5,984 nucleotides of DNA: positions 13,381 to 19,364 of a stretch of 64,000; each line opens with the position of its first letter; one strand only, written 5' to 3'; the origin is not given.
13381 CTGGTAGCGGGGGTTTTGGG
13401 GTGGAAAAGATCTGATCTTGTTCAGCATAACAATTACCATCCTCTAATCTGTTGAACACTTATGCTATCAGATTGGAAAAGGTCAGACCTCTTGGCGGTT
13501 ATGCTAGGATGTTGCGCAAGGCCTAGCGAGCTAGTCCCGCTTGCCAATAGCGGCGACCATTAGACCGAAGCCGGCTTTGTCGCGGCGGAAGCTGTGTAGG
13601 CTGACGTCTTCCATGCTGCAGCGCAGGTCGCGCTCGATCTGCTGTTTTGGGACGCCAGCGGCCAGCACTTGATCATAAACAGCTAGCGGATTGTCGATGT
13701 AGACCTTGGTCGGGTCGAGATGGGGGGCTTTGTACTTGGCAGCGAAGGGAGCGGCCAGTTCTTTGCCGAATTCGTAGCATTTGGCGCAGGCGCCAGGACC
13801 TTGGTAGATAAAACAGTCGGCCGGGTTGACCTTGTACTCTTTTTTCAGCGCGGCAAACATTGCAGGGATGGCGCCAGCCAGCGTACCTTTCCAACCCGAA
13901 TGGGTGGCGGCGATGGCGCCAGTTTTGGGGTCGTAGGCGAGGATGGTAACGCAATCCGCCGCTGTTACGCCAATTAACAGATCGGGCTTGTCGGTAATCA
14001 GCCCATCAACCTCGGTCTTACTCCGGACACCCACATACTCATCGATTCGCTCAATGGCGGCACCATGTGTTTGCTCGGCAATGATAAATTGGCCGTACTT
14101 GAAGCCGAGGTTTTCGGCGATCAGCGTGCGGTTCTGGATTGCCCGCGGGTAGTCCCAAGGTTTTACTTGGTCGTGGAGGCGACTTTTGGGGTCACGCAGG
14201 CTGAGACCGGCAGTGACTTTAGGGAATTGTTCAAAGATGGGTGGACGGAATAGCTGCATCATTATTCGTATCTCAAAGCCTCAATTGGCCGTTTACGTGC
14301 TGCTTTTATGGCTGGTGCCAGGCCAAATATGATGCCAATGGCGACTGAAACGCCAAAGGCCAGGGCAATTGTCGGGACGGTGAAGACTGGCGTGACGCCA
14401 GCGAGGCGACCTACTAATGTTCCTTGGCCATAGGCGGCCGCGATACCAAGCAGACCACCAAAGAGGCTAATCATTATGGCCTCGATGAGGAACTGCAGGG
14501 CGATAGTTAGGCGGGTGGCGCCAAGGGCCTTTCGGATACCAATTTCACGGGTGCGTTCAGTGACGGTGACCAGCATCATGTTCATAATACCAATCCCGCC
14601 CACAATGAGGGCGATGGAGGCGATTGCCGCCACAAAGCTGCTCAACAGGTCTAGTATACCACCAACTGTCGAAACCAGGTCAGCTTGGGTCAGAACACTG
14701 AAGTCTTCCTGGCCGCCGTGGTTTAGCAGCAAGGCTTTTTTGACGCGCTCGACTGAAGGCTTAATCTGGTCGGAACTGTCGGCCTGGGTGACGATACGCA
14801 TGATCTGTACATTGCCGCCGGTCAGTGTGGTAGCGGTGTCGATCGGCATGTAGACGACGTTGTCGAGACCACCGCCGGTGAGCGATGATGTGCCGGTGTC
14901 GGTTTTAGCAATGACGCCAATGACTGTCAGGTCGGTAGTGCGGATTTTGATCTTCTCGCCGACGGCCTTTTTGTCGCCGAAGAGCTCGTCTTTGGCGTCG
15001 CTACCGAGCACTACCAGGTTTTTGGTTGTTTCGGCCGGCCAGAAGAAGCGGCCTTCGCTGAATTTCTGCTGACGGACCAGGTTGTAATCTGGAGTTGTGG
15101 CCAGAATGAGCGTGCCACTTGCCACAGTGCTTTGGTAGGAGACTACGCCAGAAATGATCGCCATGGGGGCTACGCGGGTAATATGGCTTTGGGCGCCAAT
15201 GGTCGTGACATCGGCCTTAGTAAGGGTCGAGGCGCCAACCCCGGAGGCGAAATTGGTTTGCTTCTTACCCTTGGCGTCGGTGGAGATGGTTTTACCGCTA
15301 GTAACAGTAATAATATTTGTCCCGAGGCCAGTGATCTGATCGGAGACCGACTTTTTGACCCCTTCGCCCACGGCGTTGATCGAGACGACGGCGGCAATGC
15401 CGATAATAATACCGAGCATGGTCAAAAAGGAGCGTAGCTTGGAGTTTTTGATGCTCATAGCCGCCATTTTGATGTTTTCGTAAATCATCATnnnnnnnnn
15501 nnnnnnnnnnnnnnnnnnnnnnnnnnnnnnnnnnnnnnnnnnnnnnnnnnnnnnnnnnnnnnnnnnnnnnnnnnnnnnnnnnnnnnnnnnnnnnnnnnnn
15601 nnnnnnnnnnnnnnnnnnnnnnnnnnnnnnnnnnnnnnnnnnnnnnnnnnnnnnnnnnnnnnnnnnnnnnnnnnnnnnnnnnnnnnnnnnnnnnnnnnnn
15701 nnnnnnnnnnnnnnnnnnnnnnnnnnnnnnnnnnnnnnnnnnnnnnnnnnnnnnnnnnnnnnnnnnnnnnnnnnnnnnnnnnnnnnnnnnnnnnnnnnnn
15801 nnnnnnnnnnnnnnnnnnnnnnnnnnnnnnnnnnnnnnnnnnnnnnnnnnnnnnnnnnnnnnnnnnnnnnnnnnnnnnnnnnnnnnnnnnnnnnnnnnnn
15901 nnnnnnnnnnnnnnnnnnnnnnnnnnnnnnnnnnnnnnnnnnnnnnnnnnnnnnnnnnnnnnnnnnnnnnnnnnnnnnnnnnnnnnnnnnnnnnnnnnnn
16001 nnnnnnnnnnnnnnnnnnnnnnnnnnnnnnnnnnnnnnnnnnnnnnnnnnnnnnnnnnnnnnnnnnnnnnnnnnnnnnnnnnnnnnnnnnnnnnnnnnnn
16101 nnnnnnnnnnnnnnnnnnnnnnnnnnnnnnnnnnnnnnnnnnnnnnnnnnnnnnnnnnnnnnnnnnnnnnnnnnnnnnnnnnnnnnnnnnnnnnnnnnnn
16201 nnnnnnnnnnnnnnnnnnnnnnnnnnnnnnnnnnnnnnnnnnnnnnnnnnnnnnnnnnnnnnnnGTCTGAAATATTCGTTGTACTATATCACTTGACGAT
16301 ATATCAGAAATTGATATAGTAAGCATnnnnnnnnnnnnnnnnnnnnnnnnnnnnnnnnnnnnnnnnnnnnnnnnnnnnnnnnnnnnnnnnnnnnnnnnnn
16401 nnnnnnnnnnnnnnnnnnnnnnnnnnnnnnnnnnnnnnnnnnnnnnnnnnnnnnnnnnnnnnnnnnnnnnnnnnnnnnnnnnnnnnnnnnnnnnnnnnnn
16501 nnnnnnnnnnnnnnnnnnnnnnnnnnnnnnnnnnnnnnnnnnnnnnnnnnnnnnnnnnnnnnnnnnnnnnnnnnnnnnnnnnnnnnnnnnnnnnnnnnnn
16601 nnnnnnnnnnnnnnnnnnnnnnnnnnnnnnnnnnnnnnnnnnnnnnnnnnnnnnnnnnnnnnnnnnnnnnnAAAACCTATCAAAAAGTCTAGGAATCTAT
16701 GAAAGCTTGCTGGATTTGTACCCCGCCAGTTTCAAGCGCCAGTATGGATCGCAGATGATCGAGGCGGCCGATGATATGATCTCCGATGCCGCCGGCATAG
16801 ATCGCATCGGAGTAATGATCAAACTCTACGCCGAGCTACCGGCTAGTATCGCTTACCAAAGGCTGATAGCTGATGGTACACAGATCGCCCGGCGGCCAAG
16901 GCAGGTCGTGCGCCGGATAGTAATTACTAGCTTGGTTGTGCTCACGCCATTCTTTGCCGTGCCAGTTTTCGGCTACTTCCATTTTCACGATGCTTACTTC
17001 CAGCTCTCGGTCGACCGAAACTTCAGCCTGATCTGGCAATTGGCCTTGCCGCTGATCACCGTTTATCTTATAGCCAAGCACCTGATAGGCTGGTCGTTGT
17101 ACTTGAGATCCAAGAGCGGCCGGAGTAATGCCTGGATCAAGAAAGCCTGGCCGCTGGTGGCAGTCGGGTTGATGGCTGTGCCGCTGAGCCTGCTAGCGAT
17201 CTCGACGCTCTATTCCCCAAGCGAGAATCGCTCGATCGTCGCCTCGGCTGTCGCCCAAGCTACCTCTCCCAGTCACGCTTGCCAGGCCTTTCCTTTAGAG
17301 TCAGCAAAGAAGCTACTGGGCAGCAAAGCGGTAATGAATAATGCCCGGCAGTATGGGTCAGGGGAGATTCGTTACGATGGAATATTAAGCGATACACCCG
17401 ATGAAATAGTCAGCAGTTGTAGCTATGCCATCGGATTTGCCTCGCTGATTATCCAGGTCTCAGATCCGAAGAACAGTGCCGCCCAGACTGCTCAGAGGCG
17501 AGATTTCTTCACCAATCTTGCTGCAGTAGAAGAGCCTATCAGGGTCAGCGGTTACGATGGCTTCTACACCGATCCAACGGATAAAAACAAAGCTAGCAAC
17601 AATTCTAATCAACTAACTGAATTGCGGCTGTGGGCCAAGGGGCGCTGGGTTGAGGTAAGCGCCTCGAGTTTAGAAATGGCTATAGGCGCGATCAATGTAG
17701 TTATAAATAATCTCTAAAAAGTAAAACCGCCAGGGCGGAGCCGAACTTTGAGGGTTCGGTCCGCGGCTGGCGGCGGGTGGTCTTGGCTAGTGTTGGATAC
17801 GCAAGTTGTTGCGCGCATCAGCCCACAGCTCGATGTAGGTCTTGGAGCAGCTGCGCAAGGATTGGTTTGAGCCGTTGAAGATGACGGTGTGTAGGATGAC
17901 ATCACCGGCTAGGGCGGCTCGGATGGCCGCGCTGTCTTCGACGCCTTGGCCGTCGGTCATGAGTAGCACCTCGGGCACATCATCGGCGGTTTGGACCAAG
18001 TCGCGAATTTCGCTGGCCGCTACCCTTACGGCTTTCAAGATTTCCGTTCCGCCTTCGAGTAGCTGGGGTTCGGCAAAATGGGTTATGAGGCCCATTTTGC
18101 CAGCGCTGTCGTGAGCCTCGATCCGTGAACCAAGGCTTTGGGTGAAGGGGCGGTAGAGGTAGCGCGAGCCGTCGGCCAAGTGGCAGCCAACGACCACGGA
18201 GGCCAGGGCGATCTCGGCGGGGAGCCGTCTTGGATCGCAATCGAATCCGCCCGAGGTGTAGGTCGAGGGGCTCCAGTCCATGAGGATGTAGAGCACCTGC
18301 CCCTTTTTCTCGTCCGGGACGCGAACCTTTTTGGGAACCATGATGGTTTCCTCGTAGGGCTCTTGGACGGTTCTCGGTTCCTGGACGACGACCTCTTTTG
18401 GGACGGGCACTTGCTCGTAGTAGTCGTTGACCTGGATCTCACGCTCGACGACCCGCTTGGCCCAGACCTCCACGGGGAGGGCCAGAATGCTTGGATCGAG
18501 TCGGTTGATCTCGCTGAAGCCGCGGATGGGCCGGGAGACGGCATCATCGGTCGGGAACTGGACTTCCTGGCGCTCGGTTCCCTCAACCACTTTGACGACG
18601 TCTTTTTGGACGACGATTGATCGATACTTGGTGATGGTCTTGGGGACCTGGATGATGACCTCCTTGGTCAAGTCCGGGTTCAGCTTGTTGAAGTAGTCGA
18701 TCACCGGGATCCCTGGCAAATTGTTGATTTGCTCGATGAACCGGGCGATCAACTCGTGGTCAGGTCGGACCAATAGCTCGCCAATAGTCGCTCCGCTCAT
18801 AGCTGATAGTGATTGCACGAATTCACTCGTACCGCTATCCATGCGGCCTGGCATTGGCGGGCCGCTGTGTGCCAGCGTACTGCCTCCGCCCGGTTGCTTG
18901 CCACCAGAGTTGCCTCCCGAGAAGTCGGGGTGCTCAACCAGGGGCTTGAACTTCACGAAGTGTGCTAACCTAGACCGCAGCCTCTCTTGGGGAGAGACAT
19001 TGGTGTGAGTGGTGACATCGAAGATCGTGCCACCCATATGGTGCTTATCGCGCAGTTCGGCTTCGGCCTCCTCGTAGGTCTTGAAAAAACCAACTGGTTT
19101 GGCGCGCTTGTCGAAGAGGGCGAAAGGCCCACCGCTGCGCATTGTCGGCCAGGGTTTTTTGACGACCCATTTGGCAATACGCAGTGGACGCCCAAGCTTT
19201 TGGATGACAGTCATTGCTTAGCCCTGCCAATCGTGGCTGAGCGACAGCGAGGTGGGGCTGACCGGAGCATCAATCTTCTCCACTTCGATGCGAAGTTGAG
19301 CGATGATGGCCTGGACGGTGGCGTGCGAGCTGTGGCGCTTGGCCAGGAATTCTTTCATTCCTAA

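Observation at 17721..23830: Co-regulated membrane module: LemA-like/lipoprotein, flotillin/NfeD and MoxR-AAA+/VWA operons sharing leader motifs and 3' hairpin repeats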

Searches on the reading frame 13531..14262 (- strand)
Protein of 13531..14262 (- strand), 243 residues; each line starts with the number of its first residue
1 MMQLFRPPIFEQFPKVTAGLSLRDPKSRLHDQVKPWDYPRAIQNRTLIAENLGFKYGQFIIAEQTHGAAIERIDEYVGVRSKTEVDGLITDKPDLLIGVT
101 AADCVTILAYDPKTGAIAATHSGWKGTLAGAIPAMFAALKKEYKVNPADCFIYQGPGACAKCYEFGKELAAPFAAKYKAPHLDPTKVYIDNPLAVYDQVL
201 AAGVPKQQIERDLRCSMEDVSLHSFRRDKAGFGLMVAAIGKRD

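Call 112: search_protein_families(library=pfam, proteins=[window:13531-14262:-], max_evalue=0.001)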
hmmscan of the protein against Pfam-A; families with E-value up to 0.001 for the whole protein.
window:13531-14262:- (243 aa): 1 family
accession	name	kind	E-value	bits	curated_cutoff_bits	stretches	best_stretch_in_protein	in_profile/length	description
PF02578.20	Cu-oxidase_4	-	9.9e-48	163.1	22.9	1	42-239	29-237/238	Multi-copper polyphenol oxidoreductase laccase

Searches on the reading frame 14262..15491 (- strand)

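Call 112: search_protein_families(library=pfam, proteins=[window:14262-15491:-], max_evalue=0.001)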
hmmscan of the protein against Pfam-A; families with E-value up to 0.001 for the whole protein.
window:14262-15491:- (409 aa): 2 families
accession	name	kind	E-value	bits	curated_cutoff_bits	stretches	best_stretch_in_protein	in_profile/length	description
PF12704.14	MacB_PCD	-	1e-38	134.1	27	1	21-251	1-205/207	MacB-like periplasmic core domain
PF02687.27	FtsX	-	8e-18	65.1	25.5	1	289-401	2-119/120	FtsX-like permease C-terminal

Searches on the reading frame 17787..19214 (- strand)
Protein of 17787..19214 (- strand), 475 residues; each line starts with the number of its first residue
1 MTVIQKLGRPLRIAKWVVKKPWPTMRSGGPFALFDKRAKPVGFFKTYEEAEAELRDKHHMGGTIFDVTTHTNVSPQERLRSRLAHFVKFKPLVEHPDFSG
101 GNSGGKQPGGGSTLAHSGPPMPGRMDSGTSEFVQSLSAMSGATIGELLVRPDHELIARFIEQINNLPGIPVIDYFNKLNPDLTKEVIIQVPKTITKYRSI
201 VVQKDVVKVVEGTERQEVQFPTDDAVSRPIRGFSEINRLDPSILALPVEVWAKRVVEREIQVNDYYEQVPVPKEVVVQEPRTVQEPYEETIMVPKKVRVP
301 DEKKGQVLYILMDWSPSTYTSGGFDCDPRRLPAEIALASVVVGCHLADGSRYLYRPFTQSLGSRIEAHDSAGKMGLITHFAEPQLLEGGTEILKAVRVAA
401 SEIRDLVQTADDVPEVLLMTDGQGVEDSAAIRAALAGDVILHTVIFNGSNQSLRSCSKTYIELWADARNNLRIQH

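Call 6: search_protein_families(library=pfam, proteins=[window:17787-19214:-], max_evalue=0.01)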
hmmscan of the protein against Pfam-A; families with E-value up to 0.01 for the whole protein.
window:17787-19214:- (475 aa): 0 families

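Call 49: search_protein_representatives(protein=window:17787-19214:-)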
Query: 475 residues. Proteins with E-value up to 0.001 (for the whole library): 76; up to 1e-10: 26; up to 1e-30: 8. The best 76 are listed.
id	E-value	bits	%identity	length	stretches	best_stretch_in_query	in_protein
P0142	0.0e+00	1076.6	100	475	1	1-475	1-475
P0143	9.3e-67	242.2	53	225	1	250-471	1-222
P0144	4.0e-42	161.1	33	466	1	30-469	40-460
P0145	4.9e-42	160.8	34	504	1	30-469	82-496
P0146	3.4e-39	151.4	31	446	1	30-473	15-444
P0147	4.4e-34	134.5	36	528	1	152-464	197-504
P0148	4.8e-32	127.8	39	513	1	150-463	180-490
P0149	8.1e-31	123.8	31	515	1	29-464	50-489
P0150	3.3e-30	121.8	35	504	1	154-464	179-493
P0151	5.4e-30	121.0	29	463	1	27-469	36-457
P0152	2.1e-29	119.1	32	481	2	158-467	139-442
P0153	9.3e-28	113.7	31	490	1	28-463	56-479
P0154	1.1e-27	113.4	33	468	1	147-463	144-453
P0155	2.3e-27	112.4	34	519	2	132-466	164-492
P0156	2.8e-26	108.8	34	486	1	139-467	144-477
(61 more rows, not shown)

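Call 52: search_solved_structures(query=A4, max_evalue=1)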
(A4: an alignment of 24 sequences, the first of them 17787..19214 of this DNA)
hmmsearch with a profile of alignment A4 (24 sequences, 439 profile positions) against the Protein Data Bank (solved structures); distinct sequences matched with E-value up to 1: 14.
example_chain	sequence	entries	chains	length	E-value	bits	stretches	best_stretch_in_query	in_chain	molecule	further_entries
6pyo_A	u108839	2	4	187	2.7e-10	42.7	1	281-435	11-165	cDNA FLJ56608, highly similar to Homo sapiens chloride channel, calcium activated, family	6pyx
1n3y_A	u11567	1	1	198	0.0094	17.9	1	274-399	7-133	Integrin alpha-X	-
4cn8_A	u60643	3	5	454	0.04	15.8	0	305-391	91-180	PROXIMAL THREAD MATRIX PROTEIN 1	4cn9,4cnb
2x31_A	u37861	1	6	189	0.041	15.8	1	278-391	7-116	MAGNESIUM-CHELATASE 60 KDA SUBUNIT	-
4hqf_A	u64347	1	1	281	0.065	15.1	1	276-386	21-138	Thrombospondin-related anonymous protein, TRAP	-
9c4f_I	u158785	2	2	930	0.071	15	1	279-393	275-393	Inter-alpha-trypsin inhibitor heavy chain H4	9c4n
4hqk_A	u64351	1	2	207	0.083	14.8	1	279-386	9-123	Thrombospondin-related anonymous protein, TRAP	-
3k6s_A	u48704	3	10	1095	0.22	13.4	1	274-398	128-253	Integrin alpha-X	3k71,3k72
4neh_A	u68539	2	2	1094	0.22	13.4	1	274-398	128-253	Integrin alpha-X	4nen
5es4_A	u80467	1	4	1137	0.23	13.3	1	274-398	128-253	Integrin alpha-X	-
4f1j_A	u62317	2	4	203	0.46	12.3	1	279-386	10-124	Thrombospondin related anonymous protein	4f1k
9l5y_A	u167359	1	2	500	0.62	11.9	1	281-366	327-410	TROVE domain-containing protein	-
9kop_A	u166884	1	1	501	0.62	11.9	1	281-366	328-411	TROVE domain-containing protein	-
8fjf_A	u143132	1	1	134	0.75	11.6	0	41-67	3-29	H10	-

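Call 53: search_protein_families(library=pfam, alignment_id=A4, max_evalue=0.1)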
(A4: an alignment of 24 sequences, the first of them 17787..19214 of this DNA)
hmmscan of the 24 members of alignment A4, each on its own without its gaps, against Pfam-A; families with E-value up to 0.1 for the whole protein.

A. member 1, window:17787-19214:- (475 aa): 0 families

B. families by the number of members that match (of 24 scanned): 15 families
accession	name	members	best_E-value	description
PF13519.12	VWA_2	20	6.1e-10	von Willebrand factor type A domain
PF00092.34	VWA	17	4.1e-11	von Willebrand factor type A domain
PF05762.20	VWA_CoxE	15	1e-08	VWA domain containing CoxE-like protein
PF13768.12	VWA_3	12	1.5e-05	von Willebrand factor type A domain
PF13773.12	DUF4170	5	0.0049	Domain of unknown function (DUF4170)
PF11775.14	CobT_C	5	0.04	Cobalamin biosynthesis protein CobT VWA domain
PF10138.15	vWA-TerF-like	2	0.00016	vWA found in TerF C terminus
PF22077.1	C2c1_Nuc-II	2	0.00037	CRISPR-associated endonuclease C2c1 Nuc-II domain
PF04285.18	DUF444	2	0.01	Protein of unknown function (DUF444)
PF07879.16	PHB_acc_N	1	0.0075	PHB/PHA accumulation regulator DNA-binding domain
PF20877.2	Anoctamin_N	1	0.019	Alpha-beta plait domain in TMEM16 lipid scramblase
PF05036.18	SPOR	1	0.072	SPOR domain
PF01481.21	Arteri_nucleo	1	0.076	Arterivirus nucleocapsid protein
PF03090.23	Replicase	1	0.089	Replicase family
PF13405.12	EF-hand_6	1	0.092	EF-hand domain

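Call 54: search_protein_families(library=padloc, proteins=[window:17787-19214:-], max_evalue=0.01)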
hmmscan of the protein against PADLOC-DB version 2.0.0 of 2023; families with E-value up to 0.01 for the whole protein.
window:17787-19214:- (475 aa): 0 families

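Call 55: search_protein_families(library=phrogs, proteins=[window:17787-19214:-], max_evalue=0.01)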
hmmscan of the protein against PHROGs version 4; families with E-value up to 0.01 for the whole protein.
window:17787-19214:- (475 aa): 0 families

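Call 56: search_protein_families(library=ncbifam, proteins=[window:17787-19214:-], max_evalue=0.01)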
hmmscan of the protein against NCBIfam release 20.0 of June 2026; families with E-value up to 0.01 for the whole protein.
window:17787-19214:- (475 aa): 1 family
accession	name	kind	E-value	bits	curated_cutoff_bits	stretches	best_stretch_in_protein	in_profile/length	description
TIGR00868.1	hCaCC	subfamily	0.0012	16.7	900.85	1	382-449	375-441/863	calcium-activated chloride channel protein 1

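Call 99: list_cluster_members(proteins=[P0143, P0144, P0145, P0146, P0147, P0148, P0149, P0150, P0151, P0153])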
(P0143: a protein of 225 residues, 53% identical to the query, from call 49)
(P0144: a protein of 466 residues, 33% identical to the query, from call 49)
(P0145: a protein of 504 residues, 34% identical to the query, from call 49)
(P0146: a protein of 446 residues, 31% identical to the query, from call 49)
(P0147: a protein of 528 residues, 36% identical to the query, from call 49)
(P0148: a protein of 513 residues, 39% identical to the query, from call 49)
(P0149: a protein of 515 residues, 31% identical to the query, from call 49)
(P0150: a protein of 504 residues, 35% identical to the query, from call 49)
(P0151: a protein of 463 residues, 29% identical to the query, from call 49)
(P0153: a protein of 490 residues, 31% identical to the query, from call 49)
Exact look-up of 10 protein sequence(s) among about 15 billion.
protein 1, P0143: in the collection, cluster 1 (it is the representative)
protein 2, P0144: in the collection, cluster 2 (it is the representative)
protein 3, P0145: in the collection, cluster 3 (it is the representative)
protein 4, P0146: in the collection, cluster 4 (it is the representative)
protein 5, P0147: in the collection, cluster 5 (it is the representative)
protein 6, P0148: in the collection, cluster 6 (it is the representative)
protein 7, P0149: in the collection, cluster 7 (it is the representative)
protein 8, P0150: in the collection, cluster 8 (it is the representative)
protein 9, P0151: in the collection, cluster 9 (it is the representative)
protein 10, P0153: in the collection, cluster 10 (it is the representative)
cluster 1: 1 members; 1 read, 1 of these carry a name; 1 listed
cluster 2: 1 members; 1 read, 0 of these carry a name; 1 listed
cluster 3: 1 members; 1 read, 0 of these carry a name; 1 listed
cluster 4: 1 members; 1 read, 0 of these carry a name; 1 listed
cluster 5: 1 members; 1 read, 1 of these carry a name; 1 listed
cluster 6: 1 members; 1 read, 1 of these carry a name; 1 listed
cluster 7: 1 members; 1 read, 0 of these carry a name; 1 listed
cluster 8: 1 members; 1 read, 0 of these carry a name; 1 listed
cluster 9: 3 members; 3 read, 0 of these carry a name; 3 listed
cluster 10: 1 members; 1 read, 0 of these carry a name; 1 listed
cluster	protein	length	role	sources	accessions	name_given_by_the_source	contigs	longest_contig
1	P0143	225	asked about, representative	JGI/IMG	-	uncharacterized protein with von Willebrand factor type A (vWA) domain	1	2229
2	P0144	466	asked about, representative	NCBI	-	-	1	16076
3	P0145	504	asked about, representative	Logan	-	-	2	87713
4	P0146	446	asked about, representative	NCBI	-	-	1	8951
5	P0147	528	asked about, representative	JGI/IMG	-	hypothetical protein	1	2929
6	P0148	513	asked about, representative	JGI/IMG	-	hypothetical protein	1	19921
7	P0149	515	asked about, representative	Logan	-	-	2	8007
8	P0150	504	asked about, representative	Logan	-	-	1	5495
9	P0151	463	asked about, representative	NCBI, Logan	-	-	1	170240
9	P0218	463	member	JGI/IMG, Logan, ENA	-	-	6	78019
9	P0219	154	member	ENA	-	-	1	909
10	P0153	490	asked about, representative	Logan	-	-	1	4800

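Call 100: find_encoding_contigs(protein=P0151, flank=10000, max_places=2)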
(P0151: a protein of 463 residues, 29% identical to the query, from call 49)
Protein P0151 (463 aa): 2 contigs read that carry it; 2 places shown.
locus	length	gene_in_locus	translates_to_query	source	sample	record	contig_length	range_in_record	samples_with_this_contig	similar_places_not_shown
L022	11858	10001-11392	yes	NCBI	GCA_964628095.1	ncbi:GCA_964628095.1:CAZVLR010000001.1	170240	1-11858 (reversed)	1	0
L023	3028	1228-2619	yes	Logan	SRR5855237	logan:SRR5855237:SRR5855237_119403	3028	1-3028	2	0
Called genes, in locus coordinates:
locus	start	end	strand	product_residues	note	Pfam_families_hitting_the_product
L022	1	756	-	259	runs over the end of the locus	PF06342:DUF1057 (weak), PF00561:Abhydrolase_1, PF12146:Hydrolase_4, PF12697:Abhydrolase_6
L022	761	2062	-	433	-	PF02403:Seryl_tRNA_N, PF00587:tRNA-synt_2b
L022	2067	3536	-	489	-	PF01336:tRNA_anti-codon, PF00152:tRNA-synt_2, PF01409:tRNA-synt_2d (faint)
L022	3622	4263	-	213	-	-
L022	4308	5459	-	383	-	-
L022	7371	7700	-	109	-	-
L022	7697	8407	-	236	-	PF04085:MreC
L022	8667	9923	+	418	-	PF20030:bpMoxR, PF07728:AAA_5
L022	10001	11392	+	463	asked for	-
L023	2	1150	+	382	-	?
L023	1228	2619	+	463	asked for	-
